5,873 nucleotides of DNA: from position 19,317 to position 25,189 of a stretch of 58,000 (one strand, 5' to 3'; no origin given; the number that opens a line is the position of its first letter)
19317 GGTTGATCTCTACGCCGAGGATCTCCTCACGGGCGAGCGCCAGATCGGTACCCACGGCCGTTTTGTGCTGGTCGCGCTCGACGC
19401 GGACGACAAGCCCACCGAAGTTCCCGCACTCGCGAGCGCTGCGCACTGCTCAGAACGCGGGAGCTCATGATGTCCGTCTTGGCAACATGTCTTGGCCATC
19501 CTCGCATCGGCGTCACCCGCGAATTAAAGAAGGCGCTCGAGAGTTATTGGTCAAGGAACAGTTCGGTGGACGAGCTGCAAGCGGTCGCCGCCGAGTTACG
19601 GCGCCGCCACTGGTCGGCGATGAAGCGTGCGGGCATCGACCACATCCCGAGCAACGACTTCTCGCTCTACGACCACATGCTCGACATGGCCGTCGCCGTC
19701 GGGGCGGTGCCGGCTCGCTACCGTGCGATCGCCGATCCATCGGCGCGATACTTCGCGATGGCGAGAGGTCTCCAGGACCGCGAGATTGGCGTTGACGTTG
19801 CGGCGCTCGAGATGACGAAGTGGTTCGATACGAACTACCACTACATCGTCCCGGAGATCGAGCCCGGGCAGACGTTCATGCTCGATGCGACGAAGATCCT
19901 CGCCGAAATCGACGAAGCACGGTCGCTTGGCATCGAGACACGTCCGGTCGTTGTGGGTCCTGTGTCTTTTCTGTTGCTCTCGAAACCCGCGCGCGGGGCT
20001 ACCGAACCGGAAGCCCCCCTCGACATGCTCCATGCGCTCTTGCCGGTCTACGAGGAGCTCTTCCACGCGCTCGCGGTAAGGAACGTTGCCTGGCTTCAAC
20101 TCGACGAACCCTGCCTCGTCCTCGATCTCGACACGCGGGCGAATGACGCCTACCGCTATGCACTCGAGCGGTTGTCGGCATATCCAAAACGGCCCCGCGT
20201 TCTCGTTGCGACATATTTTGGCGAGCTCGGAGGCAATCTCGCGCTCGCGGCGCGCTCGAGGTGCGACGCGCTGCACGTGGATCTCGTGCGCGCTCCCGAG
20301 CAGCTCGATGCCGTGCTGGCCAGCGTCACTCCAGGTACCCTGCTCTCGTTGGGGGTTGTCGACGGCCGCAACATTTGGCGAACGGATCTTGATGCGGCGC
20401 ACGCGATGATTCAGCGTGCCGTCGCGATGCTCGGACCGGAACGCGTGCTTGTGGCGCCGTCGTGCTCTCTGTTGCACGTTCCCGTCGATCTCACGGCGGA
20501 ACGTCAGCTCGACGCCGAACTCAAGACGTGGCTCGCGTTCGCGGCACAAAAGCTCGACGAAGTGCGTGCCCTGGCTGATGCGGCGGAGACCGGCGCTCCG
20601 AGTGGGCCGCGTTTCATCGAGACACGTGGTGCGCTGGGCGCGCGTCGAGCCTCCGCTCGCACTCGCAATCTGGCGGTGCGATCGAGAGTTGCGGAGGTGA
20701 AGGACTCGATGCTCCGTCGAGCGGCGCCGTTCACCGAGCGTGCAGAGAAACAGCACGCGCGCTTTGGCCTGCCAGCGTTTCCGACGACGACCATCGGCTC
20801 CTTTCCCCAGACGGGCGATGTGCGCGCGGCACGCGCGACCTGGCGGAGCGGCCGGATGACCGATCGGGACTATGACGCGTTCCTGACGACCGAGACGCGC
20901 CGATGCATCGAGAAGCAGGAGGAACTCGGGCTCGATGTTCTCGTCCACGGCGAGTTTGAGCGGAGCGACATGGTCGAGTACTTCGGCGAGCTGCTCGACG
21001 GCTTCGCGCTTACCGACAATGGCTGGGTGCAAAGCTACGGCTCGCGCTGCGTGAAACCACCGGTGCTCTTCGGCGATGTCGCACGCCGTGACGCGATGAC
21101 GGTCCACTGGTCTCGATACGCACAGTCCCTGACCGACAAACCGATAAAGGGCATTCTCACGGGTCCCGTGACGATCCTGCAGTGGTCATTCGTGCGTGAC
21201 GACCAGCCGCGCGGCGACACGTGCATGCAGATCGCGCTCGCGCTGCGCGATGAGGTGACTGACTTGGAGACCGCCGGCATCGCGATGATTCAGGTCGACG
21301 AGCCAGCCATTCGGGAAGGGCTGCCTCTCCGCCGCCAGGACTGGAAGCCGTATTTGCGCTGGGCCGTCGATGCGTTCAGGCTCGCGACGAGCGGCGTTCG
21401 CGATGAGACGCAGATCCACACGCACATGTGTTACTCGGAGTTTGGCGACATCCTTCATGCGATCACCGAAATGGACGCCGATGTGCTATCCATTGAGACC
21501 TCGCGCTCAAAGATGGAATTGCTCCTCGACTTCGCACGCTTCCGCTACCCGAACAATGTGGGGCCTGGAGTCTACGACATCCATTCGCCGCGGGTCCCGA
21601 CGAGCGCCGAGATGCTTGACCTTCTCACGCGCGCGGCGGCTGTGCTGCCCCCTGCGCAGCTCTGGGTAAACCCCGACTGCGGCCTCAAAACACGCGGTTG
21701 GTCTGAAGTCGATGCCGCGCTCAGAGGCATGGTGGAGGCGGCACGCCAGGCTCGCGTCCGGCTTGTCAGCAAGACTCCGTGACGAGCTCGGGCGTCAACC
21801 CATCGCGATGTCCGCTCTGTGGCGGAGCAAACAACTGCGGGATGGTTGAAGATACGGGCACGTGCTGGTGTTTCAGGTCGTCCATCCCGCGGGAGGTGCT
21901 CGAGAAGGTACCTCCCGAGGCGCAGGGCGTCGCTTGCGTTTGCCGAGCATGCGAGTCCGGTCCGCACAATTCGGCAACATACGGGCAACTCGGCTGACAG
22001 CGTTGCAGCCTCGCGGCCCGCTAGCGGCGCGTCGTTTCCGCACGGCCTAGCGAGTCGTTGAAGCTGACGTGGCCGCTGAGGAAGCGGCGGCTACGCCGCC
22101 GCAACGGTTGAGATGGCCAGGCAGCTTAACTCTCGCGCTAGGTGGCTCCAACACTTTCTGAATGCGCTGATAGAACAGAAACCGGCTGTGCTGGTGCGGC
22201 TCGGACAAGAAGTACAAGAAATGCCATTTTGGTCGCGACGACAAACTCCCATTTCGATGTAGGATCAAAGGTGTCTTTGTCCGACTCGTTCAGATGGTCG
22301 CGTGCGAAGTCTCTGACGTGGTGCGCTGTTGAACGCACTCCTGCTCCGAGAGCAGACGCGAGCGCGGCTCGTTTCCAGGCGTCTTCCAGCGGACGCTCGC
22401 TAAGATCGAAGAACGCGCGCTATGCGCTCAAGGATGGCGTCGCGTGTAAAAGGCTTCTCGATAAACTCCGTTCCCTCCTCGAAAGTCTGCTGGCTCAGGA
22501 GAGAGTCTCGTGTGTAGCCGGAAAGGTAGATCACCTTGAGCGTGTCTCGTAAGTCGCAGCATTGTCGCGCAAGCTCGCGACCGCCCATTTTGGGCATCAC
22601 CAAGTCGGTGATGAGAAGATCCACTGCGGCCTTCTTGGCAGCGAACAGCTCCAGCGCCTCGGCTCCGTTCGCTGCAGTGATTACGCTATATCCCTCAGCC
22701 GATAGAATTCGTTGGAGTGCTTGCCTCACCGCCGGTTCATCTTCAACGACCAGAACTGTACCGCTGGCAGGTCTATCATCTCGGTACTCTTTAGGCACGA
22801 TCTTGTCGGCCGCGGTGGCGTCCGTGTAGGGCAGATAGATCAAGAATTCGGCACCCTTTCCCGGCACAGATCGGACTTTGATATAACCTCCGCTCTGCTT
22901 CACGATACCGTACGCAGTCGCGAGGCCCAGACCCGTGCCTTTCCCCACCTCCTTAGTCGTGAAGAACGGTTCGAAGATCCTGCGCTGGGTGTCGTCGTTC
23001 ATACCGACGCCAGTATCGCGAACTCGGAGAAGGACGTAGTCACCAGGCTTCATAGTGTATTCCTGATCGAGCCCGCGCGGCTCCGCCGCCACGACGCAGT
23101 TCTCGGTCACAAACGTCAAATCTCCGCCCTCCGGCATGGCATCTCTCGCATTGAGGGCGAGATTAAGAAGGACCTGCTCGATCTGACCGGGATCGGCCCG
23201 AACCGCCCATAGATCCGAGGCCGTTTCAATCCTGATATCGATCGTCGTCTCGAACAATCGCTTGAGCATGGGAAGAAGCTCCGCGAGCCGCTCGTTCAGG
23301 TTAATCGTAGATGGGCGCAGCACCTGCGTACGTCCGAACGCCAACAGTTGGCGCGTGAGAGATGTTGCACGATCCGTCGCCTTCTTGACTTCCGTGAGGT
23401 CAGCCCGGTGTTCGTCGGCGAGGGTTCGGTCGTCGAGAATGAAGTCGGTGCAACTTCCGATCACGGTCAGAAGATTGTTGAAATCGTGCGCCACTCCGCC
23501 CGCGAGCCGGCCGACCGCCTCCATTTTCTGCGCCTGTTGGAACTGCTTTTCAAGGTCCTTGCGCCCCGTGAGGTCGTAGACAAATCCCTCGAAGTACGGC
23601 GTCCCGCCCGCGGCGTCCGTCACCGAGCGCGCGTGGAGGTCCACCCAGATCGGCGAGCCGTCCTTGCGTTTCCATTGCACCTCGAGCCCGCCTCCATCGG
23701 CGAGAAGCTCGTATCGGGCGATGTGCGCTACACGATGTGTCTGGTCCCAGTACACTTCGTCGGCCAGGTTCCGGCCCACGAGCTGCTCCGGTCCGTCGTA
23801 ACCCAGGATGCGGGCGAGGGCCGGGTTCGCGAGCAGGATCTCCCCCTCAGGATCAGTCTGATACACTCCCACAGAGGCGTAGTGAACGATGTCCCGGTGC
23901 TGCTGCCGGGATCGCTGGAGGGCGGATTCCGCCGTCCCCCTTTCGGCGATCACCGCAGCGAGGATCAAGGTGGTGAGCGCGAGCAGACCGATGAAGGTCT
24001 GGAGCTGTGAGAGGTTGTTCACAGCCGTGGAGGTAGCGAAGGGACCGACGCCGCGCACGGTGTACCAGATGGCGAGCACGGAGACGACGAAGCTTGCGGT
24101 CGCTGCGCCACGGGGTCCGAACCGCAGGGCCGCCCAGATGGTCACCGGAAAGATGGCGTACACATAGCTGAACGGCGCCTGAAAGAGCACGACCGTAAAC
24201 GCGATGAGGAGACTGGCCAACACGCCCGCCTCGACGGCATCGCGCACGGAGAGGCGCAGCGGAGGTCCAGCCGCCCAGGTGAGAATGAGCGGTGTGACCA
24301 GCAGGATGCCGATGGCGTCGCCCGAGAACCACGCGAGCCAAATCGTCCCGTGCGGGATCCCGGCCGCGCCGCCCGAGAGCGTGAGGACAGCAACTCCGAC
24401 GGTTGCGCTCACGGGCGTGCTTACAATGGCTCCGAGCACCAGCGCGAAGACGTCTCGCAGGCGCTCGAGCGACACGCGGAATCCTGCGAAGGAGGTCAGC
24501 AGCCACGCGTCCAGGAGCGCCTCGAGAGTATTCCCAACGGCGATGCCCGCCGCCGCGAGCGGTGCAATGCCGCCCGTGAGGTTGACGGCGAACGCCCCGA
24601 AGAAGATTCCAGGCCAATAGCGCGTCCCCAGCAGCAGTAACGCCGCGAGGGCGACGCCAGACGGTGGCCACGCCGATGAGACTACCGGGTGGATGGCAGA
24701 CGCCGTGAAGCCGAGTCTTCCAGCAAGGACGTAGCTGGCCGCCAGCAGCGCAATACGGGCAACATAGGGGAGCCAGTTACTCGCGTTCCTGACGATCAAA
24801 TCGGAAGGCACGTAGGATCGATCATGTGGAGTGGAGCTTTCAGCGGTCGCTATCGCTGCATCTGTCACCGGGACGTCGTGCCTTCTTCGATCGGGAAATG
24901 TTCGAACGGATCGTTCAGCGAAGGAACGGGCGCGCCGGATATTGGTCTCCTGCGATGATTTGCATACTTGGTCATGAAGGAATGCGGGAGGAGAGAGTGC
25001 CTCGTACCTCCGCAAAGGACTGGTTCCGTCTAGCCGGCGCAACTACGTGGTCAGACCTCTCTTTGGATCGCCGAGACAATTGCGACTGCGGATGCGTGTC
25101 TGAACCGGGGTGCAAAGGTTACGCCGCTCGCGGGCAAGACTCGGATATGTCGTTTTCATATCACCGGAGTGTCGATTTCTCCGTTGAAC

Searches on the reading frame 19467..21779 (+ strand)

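Call 65: search_protein_families(library=pfam, proteins=[window:19467-21779:+], max_evalue=0.0001)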
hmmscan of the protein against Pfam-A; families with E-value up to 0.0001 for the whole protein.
window:19467-21779:+ (771 aa): 2 families
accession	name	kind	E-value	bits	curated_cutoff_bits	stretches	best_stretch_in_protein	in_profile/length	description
PF01717.24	Meth_synt_2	-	3.6e-152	506.7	21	1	438-760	1-323/324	Cobalamin-independent synthase, Catalytic domain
PF08267.18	Meth_synt_1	-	3.6e-115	385.2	27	1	7-319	3-309/313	Cobalamin-independent synthase, N-terminal domain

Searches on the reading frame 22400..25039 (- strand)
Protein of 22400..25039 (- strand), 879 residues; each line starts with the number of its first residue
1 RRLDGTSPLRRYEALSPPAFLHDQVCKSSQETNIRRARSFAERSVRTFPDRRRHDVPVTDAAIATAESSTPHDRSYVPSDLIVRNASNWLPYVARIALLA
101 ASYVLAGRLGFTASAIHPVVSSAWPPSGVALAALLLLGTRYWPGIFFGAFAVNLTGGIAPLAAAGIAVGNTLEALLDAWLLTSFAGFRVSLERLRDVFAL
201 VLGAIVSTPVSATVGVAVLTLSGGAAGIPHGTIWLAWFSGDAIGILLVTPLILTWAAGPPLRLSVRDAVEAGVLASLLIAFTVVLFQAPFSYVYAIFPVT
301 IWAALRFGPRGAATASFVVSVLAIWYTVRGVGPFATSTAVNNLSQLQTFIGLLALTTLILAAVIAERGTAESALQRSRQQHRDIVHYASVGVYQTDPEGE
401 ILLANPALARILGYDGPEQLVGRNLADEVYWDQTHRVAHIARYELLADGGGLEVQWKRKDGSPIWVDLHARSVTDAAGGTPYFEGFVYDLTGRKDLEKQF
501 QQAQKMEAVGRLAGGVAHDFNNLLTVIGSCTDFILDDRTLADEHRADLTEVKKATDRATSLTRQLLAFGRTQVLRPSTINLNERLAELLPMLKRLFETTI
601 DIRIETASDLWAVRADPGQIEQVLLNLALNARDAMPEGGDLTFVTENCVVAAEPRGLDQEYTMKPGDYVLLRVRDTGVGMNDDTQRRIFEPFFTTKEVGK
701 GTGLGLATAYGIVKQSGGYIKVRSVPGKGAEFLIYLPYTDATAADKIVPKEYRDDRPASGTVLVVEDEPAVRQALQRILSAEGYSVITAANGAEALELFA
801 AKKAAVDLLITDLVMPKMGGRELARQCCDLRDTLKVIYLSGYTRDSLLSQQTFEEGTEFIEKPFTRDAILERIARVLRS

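Call 65: search_protein_families(library=pfam, proteins=[window:22400-25039:-], max_evalue=0.0001)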
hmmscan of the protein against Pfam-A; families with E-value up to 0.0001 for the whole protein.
window:22400-25039:- (879 aa): 9 families
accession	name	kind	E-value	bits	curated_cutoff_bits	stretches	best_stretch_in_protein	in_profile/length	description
PF05231.19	MASE1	-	1.8e-44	152.5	29.8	1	97-367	3-298/299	MASE1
PF00072.30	Response_reg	-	4.8e-22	78.7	30.2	1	762-873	1-110/111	Response regulator receiver domain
PF02518.31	HATPase_c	-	2e-20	73.7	26.4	1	616-739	2-110/111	Histidine kinase-, DNA gyrase B-, and HSP90-like ATPase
PF00989.32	PAS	-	1.6e-13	51.1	22.6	1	382-478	4-101/113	PAS fold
PF13426.13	PAS_9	-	1.6e-11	44.9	27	1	390-491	2-102/103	PAS domain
PF08448.16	PAS_4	-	4.6e-08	33.7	23.1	1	389-494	5-109/110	PAS fold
PF08447.18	PAS_3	-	3.7e-06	27.6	25.6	1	402-486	2-88/89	PAS fold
PF00512.31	HisKA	-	3.9e-06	27.3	26.9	1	510-571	3-63/66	His Kinase A (phospho-acceptor) domain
PF13188.13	PAS_8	-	2.5e-05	24.4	21.8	1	380-430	2-52/65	PAS domain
